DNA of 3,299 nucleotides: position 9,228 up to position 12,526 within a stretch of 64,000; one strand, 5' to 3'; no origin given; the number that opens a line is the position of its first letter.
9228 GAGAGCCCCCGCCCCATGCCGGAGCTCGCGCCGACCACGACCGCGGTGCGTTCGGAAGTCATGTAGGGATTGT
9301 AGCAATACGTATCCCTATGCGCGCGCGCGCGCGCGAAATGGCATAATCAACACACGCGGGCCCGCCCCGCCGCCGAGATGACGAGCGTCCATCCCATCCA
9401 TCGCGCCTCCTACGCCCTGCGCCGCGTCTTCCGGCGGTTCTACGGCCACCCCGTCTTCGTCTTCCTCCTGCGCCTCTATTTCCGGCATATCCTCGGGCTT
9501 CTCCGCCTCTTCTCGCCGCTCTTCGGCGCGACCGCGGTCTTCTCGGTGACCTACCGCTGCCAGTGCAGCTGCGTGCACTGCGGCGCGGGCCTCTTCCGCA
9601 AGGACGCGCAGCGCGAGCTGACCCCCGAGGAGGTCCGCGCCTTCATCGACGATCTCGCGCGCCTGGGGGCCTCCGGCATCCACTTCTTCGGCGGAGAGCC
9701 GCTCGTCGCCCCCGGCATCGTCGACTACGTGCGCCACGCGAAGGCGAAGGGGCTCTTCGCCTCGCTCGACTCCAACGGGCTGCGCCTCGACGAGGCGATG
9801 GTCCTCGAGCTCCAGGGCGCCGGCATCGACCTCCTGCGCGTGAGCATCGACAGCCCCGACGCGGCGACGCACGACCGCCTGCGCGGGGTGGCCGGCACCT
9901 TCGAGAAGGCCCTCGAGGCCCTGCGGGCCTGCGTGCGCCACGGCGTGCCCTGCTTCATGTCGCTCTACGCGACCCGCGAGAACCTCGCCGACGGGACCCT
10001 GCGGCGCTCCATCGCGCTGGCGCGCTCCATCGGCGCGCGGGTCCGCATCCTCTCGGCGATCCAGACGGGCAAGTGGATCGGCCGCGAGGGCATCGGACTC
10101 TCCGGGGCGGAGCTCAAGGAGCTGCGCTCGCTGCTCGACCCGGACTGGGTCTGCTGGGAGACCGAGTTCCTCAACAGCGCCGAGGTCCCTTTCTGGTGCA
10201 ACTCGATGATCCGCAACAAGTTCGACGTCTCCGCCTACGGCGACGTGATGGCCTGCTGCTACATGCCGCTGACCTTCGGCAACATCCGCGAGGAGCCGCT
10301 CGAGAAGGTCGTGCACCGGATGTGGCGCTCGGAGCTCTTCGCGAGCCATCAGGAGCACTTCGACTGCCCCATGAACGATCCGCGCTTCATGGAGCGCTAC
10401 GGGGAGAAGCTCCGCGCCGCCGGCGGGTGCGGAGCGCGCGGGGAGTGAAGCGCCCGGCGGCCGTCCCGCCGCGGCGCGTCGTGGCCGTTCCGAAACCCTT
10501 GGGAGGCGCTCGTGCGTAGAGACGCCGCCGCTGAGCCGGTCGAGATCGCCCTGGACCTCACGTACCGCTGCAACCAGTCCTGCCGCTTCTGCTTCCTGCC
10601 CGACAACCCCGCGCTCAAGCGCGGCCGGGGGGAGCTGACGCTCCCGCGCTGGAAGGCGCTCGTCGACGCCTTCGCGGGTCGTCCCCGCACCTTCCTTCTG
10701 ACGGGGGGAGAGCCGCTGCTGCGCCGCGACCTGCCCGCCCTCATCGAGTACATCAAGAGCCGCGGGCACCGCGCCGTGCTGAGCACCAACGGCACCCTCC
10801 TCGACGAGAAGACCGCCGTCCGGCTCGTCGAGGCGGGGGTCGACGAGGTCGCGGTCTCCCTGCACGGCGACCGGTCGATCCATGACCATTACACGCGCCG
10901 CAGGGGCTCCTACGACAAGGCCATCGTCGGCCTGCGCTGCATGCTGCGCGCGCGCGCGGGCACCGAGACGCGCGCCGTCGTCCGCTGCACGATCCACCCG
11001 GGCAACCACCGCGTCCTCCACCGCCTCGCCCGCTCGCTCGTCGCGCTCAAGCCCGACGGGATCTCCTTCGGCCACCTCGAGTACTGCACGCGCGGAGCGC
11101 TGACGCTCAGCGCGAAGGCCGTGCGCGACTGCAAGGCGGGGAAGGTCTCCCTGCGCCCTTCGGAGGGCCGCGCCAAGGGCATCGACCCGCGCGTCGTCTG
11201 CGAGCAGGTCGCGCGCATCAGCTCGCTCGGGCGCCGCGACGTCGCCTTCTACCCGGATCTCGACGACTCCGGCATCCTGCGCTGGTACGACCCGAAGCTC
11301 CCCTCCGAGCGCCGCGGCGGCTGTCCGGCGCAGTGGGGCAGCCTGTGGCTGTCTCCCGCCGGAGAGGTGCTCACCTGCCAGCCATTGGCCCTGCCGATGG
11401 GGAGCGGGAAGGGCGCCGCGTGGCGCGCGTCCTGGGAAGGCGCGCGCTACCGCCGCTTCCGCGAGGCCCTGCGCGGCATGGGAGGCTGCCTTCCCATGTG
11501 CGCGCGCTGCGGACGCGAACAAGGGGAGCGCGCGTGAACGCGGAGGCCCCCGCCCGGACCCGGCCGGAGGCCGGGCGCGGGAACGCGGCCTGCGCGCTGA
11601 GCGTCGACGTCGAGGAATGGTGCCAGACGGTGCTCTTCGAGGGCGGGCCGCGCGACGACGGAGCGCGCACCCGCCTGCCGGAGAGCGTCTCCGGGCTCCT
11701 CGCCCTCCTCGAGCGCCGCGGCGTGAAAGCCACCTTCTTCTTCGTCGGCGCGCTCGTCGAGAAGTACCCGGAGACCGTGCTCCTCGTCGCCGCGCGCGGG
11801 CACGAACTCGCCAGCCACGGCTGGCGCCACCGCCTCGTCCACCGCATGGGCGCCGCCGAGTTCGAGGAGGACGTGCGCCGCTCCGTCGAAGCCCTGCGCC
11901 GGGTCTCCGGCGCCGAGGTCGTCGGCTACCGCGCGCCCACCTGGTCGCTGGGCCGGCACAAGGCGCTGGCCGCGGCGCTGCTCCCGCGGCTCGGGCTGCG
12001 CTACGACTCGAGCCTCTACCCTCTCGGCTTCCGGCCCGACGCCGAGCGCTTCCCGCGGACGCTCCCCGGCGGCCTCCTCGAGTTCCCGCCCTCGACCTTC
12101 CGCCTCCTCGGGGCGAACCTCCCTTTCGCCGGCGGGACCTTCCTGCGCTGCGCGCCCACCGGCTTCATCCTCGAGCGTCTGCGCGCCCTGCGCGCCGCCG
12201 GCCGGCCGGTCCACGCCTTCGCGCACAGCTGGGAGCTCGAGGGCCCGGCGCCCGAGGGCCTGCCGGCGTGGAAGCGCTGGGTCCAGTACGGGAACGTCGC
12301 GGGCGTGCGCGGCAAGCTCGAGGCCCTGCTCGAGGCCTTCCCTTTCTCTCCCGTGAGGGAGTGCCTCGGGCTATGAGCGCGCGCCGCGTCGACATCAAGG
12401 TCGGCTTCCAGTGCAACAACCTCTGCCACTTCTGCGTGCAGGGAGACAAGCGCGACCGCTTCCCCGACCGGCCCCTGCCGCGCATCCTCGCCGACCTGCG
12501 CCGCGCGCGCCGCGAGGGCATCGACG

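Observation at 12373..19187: Three radical-SAM + five-cysteine 'GYPECC...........' protein pairs mirrored around an A24-type peptidase: candidate undescribed maturation system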

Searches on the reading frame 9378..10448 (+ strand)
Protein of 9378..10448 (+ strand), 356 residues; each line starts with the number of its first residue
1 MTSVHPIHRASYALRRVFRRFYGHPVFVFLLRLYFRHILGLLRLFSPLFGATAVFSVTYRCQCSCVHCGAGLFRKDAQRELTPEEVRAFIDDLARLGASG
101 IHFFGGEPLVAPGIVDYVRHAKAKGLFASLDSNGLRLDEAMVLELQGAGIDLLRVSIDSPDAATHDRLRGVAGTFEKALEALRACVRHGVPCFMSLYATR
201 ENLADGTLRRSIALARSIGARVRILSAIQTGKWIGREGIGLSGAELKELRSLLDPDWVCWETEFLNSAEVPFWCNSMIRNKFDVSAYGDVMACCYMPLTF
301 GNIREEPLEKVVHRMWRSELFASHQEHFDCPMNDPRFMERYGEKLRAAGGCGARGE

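Call 4: search_protein_families(library=pfam, proteins=[window:9378-10448:+], max_evalue=0.1)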
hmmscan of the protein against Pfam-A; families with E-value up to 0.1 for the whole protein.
window:9378-10448:+ (356 aa): 3 families
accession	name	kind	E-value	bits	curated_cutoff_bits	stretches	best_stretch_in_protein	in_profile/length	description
PF04055.27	Radical_SAM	-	7.6e-26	91.7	29.5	1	56-202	2-155/166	Radical SAM superfamily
PF13186.11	SPASM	-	6.5e-07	30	21.5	1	274-322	1-52/67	Iron-sulfur cluster-binding domain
PF13353.11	Fer4_12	-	0.0001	23.1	22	1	60-140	14-97/137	4Fe-4S single cluster domain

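Call 5: search_protein_families(library=ncbifam, proteins=[window:9378-10448:+], max_evalue=0.1)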
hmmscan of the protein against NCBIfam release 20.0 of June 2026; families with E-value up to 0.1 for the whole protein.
window:9378-10448:+ (356 aa): 61 families (the best 25 are shown)
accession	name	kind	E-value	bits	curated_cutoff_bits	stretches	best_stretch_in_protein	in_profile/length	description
TIGR04545.1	rSAM_ahbD_hemeb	equivalog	2.9e-33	115.7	500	2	55-232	4-180/339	heme b synthase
TIGR04053.2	TIGR04053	equivalog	2.8e-27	95.9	395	1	54-205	11-165/366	TIGR04053 family radical SAM/SPASM domain-containing protein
TIGR04546.1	rSAM_ahbC_deAc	equivalog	5.1e-27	94.7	650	1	52-205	40-192/390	12,18-didecarboxysiroheme deacetylase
TIGR02109.1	PQQ_syn_pqqE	equivalog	7.9e-26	90.8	381.35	1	55-233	11-187/358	pyrroloquinoline quinone biosynthesis protein PqqE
TIGR04303.1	GeoRSP_rSAM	equivalog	8.2e-26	91.3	400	1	53-198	7-149/325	GeoRSP system radical SAM/SPASM protein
TIGR04051.1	rSAM_NirJ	equivalog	1.6e-25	89.9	515.45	1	54-205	5-155/354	heme d1 biosynthesis radical SAM protein NirJ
TIGR04055.1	rSAM_NirJ2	equivalog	3.8e-25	89.1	500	1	56-193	5-141/326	putative heme d1 biosynthesis radical SAM protein NirJ2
TIGR04347.1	pseudo_SAM_Halo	equivalog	1.2e-24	87.3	525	1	53-205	40-191/390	TIGR04347 family pseudo-SAM/SPASM protein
TIGR04054.1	rSAM_NirJ1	equivalog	2.9e-24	85.4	650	1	50-190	35-174/387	putative heme d1 biosynthesis radical SAM protein NirJ1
TIGR04251.1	SCM_rSAM_ScmF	equivalog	1.3e-23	84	400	1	54-249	7-206/353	SynChlorMet cassette radical SAM/SPASM protein ScmF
TIGR03962.1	mycofact_rSAM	equivalog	2.8e-21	76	265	1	55-226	16-184/339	mycofactocin radical SAM maturase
TIGR02666.1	moaA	equivalog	2.2e-18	66.3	284.05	1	56-231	15-196/336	GTP 3',8-cyclase MoaA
TIGR03961.1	rSAM_PTO1314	hypoth_equivalog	4.2e-18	65.7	306.05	1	55-224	27-187/332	PTO1314 family radical SAM protein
TIGR04103.1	rSAM_nif11_3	equivalog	7.1e-18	64.4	725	1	52-191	6-143/412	nif11-class peptide radical SAM maturase 3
NF045574.1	sacti_mat_StsB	exception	6.2e-17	61.6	625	1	52-204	97-247/466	StsB family radical SAM/SPASM domain sactipeptide maturase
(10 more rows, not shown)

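Call 70: search_protein_families(library=padloc, proteins=[window:9378-10448:+], max_evalue=0.001)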
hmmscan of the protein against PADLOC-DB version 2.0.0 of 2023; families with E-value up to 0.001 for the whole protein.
window:9378-10448:+ (356 aa): 3 families
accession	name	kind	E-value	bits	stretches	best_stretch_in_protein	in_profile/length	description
PDLC02903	pVip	-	2.9e-16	57.7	1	55-168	4-111/257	Viperins not associated with kinases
PDLC02904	pVip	-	8.5e-15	53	1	55-168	7-118/262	Viperins associated with kinases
PDLC02905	pVip-kinase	-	1.7e-06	25.6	1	60-163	191-297/474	Viperin-kinase fusion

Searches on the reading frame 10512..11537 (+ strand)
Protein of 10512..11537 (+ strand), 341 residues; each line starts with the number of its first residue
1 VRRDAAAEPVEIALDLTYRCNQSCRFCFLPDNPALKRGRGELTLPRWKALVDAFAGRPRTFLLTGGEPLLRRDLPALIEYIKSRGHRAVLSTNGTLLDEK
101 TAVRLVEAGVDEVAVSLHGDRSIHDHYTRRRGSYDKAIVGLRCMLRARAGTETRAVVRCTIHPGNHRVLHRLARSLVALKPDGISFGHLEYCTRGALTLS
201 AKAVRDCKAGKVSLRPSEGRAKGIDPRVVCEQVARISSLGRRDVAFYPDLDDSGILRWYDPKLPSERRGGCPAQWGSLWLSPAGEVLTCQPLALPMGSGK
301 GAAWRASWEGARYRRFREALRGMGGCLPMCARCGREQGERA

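Call 4: search_protein_families(library=pfam, proteins=[window:10512-11537:+], max_evalue=0.1)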
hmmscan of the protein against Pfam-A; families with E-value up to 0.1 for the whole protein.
window:10512-11537:+ (341 aa): 3 families
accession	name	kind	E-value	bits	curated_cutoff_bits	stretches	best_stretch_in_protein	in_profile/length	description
PF04055.27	Radical_SAM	-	2.3e-21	77.1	29.5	1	16-147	3-139/166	Radical SAM superfamily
PF13186.11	SPASM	-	0.00044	20.9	21.5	1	271-333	1-66/67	Iron-sulfur cluster-binding domain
PF13353.11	Fer4_12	-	0.00048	20.9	22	1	20-136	15-134/137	4Fe-4S single cluster domain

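Call 5: search_protein_families(library=ncbifam, proteins=[window:10512-11537:+], max_evalue=0.1)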
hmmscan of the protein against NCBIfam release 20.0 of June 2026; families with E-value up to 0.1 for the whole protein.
window:10512-11537:+ (341 aa): 78 families (the best 25 are shown)
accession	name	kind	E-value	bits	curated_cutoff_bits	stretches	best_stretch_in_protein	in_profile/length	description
TIGR04347.1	pseudo_SAM_Halo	equivalog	5.1e-29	101.7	525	1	8-196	37-219/390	TIGR04347 family pseudo-SAM/SPASM protein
TIGR04054.1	rSAM_NirJ1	equivalog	5e-28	97.8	650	1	12-197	38-218/387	putative heme d1 biosynthesis radical SAM protein NirJ1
TIGR04546.1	rSAM_ahbC_deAc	equivalog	1.1e-27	96.9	650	1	12-199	41-223/390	12,18-didecarboxysiroheme deacetylase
TIGR04051.1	rSAM_NirJ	equivalog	2e-25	89.5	515.45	1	14-203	6-190/354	heme d1 biosynthesis radical SAM protein NirJ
TIGR04545.1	rSAM_ahbD_hemeb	equivalog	1.2e-24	87.5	500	1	12-148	2-138/339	heme b synthase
TIGR04055.1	rSAM_NirJ2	equivalog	2.6e-21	76.5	500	1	15-145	5-134/326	putative heme d1 biosynthesis radical SAM protein NirJ2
TIGR02668.1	moaA_archaeal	equivalog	1.9e-18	66.5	325.25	1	12-142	12-141/303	GTP 3',8-cyclase MoaA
TIGR02666.1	moaA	equivalog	6.5e-18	64.8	284.05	1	14-147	14-153/336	GTP 3',8-cyclase MoaA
TIGR02109.1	PQQ_syn_pqqE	equivalog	2.9e-17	62.7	381.35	1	7-191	4-184/358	pyrroloquinoline quinone biosynthesis protein PqqE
TIGR03962.1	mycofact_rSAM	equivalog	4.6e-17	62.2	265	1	7-144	9-144/339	mycofactocin radical SAM maturase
TIGR04053.2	TIGR04053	equivalog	7.3e-17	61.6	395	1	4-148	2-149/366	TIGR04053 family radical SAM/SPASM domain-containing protein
NF050035.1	rSAM_WgK_link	exception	1.9e-16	60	650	1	3-145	2-144/367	radical SAM/SPASM peptide maturase WgkB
TIGR04303.1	GeoRSP_rSAM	equivalog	2.8e-16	60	400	1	9-175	4-163/325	GeoRSP system radical SAM/SPASM protein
TIGR03977.1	rSAM_pair_HxsC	equivalog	3.7e-16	58.8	267.9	1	13-160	28-178/292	His-Xaa-Ser system radical SAM maturase HxsC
TIGR04317.1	W_rSAM_matur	equivalog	1.7e-15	57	380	1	11-150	5-142/349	tungsten cofactor oxidoreductase radical SAM maturase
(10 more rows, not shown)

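Call 70: search_protein_families(library=padloc, proteins=[window:10512-11537:+], max_evalue=0.001)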
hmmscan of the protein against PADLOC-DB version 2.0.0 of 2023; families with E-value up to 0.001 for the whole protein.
window:10512-11537:+ (341 aa): 3 families
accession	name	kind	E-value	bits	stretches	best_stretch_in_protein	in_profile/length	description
PDLC02903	pVip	-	3.1e-14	51.1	1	12-118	2-101/257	Viperins not associated with kinases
PDLC02904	pVip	-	3.4e-09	34.6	1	12-124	5-115/262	Viperins associated with kinases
PDLC02905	pVip-kinase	-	1.6e-06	25.6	1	12-118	184-292/474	Viperin-kinase fusion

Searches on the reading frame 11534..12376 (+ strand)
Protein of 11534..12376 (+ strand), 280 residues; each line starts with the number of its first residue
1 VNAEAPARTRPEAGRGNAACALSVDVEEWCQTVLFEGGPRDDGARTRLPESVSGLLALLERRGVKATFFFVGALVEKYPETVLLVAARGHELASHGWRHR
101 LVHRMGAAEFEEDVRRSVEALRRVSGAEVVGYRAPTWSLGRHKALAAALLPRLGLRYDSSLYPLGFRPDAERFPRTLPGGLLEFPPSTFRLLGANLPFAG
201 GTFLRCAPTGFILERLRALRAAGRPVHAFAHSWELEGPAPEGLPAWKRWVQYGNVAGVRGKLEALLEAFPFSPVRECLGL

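Call 4: search_protein_families(library=pfam, proteins=[window:11534-12376:+], max_evalue=0.1)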
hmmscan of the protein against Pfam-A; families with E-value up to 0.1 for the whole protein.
window:11534-12376:+ (280 aa): 2 families
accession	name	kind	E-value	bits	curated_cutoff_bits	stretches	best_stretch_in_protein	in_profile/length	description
PF11959.13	DUF3473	-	4e-21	75.8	29.6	1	167-278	13-129/130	Domain of unknown function (DUF3473)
PF01522.26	Polysacc_deac_1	-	2.6e-20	73.1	23.1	1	41-141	14-110/124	Polysaccharide deacetylase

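Call 5: search_protein_families(library=ncbifam, proteins=[window:11534-12376:+], max_evalue=0.1)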
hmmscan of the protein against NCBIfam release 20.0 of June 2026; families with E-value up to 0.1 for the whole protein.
window:11534-12376:+ (280 aa): 11 families
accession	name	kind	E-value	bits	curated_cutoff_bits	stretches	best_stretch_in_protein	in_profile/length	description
TIGR03006.1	pepcterm_polyde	equivalog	2.1e-54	184.5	276.2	1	21-277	2-270/272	XrtA system polysaccharide deacetylase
TIGR02764.1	spore_ybaN_pdaB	equivalog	2.5e-14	53.5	237.4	1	51-136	20-105/191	polysaccharide deacetylase family sporulation protein PdaB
NF045821.1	PgAcgDacpgdA1_Bac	equivalog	4.3e-11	42.2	400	1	55-135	106-186/282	peptidoglycan-N-acetylglucosamine deacetylase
TIGR04243.1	nodulat_NodB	equivalog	1.2e-10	41.2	240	1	55-136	20-102/197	chitooligosaccharide deacetylase NodB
TIGR02884.1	spore_pdaA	equivalog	6.6e-08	32.5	298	1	55-136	55-136/224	delta-lactam-biosynthetic de-N-acetylase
TIGR03212.1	uraD_N-term-dom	equivalog_domain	7.1e-08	31.8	424.6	1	55-159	82-182/297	allantoinase PuuE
TIGR02873.1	spore_ylxY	hypoth_equivalog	3.4e-07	29.8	391.5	1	50-137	98-185/268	probable sporulation protein, polysaccharide deacetylase family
NF045822.1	PgAcgDacpgdA2_Bac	equivalog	3e-06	26.8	400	1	54-138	86-170/274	peptidoglycan-N-acetylglucosamine deacetylase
NF045820.1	PgAcgDacpgdA_Strep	equivalog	5.6e-05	22.1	800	1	52-133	283-364/463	peptidoglycan-N-acetylglucosamine deacetylase PgdA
NF011923.2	PRK15394.1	equivalog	0.00064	19.1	382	1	82-139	93-154/294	4-deoxy-4-formamido-L-arabinose-phosphoundecaprenol deformylase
NF050820.1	PolSacchBiosHfsH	equivalog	0.0024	17.6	400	1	57-135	53-139/249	oligosaccharide deacetylase HfsH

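Call 70: search_protein_families(library=padloc, proteins=[window:11534-12376:+], max_evalue=0.001)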
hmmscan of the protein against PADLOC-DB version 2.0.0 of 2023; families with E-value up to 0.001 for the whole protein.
window:11534-12376:+ (280 aa): 0 families
